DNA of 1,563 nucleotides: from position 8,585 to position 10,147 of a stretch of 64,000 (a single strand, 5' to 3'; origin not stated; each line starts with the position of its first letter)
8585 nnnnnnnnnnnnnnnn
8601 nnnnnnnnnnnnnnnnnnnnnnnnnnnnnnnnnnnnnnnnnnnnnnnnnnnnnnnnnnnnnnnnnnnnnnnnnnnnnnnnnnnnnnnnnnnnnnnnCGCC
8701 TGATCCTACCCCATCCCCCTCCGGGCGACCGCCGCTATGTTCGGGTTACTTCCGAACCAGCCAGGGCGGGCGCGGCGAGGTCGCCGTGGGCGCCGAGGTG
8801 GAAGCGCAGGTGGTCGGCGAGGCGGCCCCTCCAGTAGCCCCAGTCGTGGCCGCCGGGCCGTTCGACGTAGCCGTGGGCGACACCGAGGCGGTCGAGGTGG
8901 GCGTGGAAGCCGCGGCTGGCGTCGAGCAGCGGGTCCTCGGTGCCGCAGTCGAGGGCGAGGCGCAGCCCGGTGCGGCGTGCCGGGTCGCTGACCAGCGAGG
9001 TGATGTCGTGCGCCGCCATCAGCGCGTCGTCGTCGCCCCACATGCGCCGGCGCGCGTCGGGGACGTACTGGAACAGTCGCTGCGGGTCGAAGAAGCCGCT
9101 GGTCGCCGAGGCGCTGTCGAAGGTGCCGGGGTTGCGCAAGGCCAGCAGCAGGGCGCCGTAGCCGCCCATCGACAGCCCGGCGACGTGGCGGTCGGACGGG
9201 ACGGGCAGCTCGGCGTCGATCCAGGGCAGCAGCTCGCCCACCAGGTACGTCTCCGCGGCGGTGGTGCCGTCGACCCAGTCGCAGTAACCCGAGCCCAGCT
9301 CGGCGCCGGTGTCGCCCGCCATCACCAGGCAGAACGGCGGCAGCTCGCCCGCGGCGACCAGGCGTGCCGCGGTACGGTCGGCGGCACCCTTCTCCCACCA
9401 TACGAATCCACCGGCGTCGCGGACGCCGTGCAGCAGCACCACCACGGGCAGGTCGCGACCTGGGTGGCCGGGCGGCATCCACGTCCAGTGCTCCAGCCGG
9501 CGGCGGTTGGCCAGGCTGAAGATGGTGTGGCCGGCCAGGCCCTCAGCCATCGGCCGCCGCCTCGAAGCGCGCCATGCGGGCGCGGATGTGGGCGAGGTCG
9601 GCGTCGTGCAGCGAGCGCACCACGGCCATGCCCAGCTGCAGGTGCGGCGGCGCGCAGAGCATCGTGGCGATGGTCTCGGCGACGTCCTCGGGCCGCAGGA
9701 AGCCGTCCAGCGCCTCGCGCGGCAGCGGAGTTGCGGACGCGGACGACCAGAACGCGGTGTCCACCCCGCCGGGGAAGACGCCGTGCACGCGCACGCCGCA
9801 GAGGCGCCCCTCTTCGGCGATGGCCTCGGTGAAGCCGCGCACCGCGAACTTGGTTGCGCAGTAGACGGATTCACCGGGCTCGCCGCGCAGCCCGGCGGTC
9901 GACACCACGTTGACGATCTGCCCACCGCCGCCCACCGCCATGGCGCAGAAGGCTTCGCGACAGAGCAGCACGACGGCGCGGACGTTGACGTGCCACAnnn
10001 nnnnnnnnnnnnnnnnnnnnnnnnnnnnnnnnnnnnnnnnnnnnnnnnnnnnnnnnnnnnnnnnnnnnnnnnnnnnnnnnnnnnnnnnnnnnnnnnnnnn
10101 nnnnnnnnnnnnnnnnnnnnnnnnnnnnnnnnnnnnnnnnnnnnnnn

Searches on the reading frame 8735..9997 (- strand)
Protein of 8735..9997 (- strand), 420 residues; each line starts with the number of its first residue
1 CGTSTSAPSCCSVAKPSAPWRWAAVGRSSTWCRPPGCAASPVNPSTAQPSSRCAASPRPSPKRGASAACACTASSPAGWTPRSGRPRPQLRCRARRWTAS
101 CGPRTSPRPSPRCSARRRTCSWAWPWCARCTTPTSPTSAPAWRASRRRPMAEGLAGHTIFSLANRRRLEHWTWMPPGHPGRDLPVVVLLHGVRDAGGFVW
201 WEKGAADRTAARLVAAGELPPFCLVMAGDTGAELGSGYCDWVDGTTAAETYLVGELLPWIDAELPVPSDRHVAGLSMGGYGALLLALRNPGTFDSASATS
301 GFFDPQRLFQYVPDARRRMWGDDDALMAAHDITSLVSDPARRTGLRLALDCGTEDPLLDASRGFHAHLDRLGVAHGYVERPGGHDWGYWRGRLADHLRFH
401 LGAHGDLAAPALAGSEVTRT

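Call 78: search_protein_families(library=pfam, proteins=[window:8735-9997:-], max_evalue=0.00001)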
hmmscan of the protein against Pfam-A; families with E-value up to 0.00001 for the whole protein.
window:8735-9997:- (420 aa): 1 family
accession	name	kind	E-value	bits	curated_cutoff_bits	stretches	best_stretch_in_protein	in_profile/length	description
PF00756.26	Esterase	-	7.4e-32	111.5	22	1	174-399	14-250/251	Putative esterase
